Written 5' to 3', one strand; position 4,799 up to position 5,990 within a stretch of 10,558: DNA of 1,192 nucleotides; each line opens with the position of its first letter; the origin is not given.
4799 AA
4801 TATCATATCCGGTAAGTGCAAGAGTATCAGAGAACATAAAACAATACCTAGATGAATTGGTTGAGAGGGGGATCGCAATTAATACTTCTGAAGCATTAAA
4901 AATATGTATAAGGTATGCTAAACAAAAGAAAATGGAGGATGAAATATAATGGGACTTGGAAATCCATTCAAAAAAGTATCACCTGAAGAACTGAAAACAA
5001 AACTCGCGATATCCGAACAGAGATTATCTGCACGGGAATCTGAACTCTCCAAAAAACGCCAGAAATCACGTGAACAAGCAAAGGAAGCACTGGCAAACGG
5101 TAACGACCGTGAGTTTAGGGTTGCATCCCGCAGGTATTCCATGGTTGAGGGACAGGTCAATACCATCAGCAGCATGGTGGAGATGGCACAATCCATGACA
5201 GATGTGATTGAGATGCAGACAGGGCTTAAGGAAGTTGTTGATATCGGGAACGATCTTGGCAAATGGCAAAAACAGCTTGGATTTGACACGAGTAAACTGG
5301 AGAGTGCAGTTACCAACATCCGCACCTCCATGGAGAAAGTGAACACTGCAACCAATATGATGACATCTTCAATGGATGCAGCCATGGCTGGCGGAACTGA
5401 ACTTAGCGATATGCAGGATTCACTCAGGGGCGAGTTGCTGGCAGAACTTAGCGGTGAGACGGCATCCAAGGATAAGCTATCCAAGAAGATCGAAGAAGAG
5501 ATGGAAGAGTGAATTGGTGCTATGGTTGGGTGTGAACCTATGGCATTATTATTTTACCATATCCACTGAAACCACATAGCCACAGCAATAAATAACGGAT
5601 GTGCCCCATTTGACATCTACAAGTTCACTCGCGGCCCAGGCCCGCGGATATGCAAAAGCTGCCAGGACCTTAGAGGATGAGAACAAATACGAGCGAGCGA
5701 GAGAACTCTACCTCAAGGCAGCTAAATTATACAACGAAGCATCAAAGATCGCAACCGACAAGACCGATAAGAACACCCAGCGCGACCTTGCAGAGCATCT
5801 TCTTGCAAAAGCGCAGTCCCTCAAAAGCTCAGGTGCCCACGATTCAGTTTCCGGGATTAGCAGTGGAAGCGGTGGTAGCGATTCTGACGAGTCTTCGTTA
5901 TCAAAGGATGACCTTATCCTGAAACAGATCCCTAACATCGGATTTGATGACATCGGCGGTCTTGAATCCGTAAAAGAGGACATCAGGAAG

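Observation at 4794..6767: ESCRT-III-like plus Vps4-like (MIT-AAA) operon under an RHH regulator in an apparently euryarchaeal, FtsZ-type context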

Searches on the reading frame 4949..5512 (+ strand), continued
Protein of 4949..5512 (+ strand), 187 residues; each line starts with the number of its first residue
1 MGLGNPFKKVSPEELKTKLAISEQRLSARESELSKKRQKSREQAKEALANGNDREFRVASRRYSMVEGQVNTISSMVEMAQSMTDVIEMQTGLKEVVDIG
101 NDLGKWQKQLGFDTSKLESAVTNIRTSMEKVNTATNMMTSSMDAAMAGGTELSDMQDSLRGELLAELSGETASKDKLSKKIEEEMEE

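Call 58: search_solved_structures(query=A4, max_evalue=10, show_alignments=2)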
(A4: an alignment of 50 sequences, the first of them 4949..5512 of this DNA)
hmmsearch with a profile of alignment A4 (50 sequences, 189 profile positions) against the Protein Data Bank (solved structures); distinct sequences matched with E-value up to 10: 90 (the best 60 are shown).
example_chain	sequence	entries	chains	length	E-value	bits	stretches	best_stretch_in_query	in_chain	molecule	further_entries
9ftl_A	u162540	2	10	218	2.8e-08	36.6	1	5-172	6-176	Heimdallarchaeota archaeon AB_125 ESCRT-IIIB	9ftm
9fn1_U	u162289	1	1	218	4.4e-07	32.8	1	1-163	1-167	Vps20/32/60-like protein (ESCRT-III)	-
8wb6_A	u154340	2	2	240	2.4e-06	30.4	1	8-162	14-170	SNF7 isoform 1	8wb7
9jsd_A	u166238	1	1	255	6.3e-06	29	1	8-137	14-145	Vacuolar-sorting protein SNF7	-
7y9n_A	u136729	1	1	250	8.7e-06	28.5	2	99-163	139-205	Spike protein S2',5HB-H2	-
5fd7_A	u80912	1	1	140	2.8e-05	26.9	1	8-138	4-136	Vacuolar-sorting protein SNF7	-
5fd9_A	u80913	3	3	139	2.9e-05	26.8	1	8-138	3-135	Vacuolar-sorting protein SNF7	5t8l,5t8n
8v2q_A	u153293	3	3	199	6.2e-05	25.8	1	17-164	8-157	Charged multivesicular body protein 1b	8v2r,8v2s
3jc1_Ab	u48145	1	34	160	0.00017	24.4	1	18-163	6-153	Charged multivesicular body protein 1b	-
13gm_C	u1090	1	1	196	0.00028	23.6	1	17-166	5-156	Charged multivesicular body protein 1a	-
6e8g_T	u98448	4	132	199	0.00033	23.4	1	17-164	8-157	Charged multivesicular body protein 1b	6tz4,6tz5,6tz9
9s9j_A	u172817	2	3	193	0.0004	23.1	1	10-112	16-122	Cell division protein CdvB, Vps2 like protein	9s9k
2gd5_A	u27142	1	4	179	0.004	19.8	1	13-169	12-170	Charged multivesicular body protein 3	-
4j7j_A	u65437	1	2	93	0.0042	19.8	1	107-174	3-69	secreted protein EsxB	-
3frt_A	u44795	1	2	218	0.013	18.2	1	13-170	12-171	Charged multivesicular body protein 3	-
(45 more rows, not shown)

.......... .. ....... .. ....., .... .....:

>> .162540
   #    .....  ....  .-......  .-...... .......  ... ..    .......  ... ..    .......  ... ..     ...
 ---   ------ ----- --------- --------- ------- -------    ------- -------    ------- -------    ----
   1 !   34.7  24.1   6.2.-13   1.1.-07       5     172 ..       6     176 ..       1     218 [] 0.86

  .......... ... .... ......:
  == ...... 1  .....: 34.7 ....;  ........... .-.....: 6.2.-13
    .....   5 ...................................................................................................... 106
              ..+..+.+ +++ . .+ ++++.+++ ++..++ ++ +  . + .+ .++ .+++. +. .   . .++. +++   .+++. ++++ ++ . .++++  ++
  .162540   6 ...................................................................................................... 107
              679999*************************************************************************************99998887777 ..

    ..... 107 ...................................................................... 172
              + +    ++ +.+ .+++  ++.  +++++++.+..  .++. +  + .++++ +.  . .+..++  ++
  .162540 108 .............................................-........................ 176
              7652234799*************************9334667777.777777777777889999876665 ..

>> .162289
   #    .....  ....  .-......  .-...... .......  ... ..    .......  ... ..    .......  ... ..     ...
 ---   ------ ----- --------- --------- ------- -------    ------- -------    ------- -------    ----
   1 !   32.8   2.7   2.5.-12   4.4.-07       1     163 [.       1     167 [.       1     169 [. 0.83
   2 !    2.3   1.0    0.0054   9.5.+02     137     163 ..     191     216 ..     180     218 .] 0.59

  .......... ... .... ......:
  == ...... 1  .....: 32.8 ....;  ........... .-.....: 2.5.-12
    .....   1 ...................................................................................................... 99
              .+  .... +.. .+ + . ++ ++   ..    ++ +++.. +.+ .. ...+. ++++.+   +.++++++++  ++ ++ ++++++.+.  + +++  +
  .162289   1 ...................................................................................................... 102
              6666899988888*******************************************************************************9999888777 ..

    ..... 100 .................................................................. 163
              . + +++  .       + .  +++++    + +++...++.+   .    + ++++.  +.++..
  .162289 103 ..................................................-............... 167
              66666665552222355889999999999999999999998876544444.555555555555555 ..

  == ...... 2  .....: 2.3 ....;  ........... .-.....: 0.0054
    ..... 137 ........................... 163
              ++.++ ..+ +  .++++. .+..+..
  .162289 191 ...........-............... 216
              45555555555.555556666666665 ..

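Call 61: search_protein_families(library=padloc, proteins=[window:4949-5512:+], max_evalue=0.001)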
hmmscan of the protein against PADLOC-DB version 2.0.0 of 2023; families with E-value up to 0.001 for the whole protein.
window:4949-5512:+ (187 aa): 0 families

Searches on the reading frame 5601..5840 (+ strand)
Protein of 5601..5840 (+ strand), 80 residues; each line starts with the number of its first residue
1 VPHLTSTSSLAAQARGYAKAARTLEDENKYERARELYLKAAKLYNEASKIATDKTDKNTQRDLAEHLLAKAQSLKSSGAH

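Call 45: search_solved_structures(query=A3, max_evalue=10, show_alignments=3)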
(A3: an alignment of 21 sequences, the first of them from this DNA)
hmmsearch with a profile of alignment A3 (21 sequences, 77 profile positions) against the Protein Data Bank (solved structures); distinct sequences matched with E-value up to 10: 13.
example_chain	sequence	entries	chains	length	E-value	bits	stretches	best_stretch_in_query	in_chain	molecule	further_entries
8hme_E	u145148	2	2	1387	0.00015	25.1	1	15-66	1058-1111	WD40 repeat protein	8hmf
8uc6_C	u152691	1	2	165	0.0012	22.2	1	20-73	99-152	Calpain-7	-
8qd7_A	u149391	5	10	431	0.011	19.1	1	11-42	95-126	Yellowish-green 1-like protein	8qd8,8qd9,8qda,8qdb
2v6y_A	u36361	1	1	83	0.17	15.3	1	1-60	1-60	AAA FAMILY ATPASE, P60 KATANIN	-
1wr0_A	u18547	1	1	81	0.3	14.5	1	14-73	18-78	SKD1 protein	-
2v6y_B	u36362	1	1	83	0.36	14.3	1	1-60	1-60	AAA FAMILY ATPASE, P60 KATANIN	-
2jqh_A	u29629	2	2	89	0.57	13.6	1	15-73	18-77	Vacuolar protein sorting-associating protein 4B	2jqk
4u7y_A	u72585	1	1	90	0.6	13.5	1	15-73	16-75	Vacuolar protein sorting-associated protein 4B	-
1yxr_A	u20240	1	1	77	0.66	13.4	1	17-73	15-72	vacuolar protein sorting factor 4A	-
2jq9_A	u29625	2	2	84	0.79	13.2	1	17-73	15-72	Vacuolar protein sorting-associating protein 4A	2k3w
2cpt_A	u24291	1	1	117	0.98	12.9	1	15-73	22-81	Vacuolar sorting protein 4b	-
7mq8_LP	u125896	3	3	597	1.2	12.6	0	16-47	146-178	U3 small nucleolar RNA-associated protein 6 homolog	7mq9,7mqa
2lni_A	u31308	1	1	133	2.8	11.4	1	12-40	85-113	Stress-induced-phosphoprotein 1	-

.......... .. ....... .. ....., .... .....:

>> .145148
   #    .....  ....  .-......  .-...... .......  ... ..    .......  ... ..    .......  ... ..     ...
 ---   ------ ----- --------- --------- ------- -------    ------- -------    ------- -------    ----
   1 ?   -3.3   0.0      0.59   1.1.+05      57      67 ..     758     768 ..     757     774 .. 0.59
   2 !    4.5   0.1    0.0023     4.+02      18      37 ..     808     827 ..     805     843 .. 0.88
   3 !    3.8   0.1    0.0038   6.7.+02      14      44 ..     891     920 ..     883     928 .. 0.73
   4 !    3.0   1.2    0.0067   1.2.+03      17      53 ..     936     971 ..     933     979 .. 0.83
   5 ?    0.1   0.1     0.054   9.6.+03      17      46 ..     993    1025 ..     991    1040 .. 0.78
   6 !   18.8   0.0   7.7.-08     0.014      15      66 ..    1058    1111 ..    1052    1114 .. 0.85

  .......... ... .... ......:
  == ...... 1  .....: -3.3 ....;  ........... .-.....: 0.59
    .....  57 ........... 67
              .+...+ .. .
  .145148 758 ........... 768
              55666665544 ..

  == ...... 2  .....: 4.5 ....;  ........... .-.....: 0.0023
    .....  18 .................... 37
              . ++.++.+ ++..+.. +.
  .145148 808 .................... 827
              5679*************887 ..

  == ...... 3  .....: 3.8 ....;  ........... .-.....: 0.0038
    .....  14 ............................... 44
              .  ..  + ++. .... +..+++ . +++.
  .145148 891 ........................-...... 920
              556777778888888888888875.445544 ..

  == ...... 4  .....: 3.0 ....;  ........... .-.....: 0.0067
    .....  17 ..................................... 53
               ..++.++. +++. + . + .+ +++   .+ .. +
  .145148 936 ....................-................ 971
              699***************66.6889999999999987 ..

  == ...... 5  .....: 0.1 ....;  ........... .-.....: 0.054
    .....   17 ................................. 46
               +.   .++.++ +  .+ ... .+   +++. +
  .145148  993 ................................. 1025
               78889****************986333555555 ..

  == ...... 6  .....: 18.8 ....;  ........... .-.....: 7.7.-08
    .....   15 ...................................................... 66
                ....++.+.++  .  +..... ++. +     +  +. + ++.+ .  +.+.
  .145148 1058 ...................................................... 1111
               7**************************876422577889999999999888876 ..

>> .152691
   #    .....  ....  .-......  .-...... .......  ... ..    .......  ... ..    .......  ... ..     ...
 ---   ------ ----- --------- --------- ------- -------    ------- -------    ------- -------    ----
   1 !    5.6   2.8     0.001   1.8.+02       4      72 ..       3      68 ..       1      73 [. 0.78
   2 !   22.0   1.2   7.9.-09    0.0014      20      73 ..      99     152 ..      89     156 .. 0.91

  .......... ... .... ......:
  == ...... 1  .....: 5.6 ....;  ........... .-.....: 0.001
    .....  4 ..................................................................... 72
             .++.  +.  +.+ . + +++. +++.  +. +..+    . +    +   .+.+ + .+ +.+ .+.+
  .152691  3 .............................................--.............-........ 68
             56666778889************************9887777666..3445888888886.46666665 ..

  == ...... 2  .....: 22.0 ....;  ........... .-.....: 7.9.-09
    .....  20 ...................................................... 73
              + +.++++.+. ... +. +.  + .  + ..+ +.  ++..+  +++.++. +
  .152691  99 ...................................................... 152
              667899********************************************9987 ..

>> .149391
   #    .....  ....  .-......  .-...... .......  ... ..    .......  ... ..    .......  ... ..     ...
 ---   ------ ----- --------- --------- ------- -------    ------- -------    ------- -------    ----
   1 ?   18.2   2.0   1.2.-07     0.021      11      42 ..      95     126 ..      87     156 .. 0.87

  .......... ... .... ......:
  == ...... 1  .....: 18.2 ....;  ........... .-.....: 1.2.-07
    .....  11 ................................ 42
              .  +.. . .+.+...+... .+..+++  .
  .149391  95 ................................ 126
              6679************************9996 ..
